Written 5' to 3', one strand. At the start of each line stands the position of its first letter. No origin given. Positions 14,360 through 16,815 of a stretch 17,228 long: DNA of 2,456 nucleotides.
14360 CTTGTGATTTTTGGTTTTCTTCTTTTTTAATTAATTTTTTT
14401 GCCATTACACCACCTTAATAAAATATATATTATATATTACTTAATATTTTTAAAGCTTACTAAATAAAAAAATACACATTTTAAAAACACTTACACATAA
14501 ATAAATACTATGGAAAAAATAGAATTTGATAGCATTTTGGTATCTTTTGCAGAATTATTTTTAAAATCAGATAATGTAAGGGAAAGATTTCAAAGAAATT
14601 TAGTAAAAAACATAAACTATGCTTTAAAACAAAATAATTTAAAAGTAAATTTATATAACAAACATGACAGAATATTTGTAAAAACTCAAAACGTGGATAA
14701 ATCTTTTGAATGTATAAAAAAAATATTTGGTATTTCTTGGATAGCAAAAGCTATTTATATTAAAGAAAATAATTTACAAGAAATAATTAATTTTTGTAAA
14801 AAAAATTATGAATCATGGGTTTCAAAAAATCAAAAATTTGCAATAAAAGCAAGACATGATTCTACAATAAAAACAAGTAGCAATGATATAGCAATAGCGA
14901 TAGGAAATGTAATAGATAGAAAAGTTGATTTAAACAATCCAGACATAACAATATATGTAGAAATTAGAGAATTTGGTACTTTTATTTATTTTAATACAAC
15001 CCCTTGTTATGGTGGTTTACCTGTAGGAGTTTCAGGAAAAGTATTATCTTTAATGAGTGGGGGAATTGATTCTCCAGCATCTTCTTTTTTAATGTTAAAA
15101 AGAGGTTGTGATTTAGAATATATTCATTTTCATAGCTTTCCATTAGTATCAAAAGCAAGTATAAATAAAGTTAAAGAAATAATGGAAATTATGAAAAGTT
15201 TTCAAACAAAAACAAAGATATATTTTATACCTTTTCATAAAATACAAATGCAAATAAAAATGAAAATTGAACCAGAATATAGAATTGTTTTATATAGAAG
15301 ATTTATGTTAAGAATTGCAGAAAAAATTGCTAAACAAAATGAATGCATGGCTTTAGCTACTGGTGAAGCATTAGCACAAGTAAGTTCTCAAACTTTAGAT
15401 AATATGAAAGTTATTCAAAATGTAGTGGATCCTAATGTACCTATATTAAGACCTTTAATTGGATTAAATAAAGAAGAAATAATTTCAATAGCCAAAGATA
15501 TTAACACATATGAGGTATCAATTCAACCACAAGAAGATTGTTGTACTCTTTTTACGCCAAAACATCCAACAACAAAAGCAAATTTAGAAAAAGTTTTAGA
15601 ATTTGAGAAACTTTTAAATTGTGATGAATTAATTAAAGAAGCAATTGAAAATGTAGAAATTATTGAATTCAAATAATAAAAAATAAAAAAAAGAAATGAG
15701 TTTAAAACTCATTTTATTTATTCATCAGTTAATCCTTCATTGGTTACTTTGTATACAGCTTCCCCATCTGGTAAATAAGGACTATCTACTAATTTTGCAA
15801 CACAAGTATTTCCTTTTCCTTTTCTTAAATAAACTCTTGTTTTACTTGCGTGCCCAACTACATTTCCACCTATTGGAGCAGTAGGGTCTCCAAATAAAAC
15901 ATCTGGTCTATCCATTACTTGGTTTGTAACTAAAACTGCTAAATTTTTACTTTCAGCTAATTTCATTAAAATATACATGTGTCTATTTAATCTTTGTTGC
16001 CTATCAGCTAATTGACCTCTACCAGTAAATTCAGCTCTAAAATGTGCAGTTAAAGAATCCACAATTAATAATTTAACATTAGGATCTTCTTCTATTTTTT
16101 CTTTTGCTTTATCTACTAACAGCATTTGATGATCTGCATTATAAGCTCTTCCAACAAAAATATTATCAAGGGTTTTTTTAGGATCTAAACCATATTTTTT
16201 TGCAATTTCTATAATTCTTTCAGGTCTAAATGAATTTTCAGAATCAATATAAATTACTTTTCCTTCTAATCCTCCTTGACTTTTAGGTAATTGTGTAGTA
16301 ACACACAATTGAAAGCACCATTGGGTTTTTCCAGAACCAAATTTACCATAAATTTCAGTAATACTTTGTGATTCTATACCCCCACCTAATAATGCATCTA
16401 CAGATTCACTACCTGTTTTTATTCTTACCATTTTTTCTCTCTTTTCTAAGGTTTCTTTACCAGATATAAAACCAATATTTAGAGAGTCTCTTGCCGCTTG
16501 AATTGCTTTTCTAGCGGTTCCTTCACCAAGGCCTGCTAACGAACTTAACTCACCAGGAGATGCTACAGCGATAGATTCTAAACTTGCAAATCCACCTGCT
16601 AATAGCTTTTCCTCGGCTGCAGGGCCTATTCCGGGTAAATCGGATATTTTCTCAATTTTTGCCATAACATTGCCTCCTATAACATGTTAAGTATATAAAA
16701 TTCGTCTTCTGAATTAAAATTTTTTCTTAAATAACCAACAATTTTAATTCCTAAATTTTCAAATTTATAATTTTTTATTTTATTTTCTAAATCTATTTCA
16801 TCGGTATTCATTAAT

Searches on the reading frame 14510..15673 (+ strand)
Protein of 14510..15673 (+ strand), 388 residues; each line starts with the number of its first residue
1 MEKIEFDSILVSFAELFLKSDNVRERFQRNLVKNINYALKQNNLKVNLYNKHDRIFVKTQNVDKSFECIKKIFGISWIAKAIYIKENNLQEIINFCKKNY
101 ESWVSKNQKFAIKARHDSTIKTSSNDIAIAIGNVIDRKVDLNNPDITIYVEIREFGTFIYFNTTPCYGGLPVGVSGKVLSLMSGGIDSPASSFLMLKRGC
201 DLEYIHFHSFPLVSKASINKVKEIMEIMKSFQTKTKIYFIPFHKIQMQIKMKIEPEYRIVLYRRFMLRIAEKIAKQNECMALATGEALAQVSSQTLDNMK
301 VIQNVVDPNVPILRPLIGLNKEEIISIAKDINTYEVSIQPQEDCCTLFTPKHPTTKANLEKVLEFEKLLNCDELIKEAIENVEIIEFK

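Call 24: search_protein_families(library=pfam, proteins=[window:14510-15673:+], max_evalue=0.001)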
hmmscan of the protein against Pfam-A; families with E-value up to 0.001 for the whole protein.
window:14510-15673:+ (388 aa): 4 families
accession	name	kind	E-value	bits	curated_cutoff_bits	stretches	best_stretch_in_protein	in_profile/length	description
PF02568.20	ThiI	-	9.1e-74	247.8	20.5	1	173-367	1-193/197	Thiamine biosynthesis protein (ThiI)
PF22025.1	ThiI_fer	-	2e-14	54.2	25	1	9-78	2-71/72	ThiI ferredoxin-like domain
PF02926.22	THUMP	-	1.1e-09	38.9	20.6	1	87-160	2-82/84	THUMP domain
PF06508.19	QueC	-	4.8e-06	26.7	22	1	177-336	1-175/210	Queuosine biosynthesis protein QueC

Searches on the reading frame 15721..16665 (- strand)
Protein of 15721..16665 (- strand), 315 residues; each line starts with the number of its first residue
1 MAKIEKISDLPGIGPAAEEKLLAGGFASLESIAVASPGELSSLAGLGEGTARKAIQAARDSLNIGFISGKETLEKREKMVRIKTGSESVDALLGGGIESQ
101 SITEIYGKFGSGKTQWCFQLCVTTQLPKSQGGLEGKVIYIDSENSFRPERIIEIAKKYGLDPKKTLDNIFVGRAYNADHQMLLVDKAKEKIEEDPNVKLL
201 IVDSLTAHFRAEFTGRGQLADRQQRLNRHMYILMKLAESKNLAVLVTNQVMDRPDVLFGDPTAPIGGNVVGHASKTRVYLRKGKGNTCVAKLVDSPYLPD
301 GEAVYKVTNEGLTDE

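Call 24: search_protein_families(library=pfam, proteins=[window:15721-16665:-], max_evalue=0.001)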
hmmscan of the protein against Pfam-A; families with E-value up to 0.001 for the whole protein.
window:15721-16665:- (315 aa): 6 families
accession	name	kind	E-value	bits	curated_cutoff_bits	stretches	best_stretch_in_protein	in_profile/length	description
PF08423.17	Rad51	-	8.5e-96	320.4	22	1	75-314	1-243/244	Rad51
PF00154.27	RecA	-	6.9e-14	52.4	27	1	75-283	26-221/262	recA bacterial DNA recombination protein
PF14520.12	HHH_5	-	6.3e-11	43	27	1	6-60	3-57/57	Helix-hairpin-helix domain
PF13481.12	AAA_25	-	2e-08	34.5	27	1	78-248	11-188/195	AAA domain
PF06745.19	ATPase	-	8.2e-07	29.1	26.6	1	82-208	1-131/231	KaiC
PF00633.29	HHH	-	7.2e-05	22.9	24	0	28-53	1-26/30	Helix-hairpin-helix motif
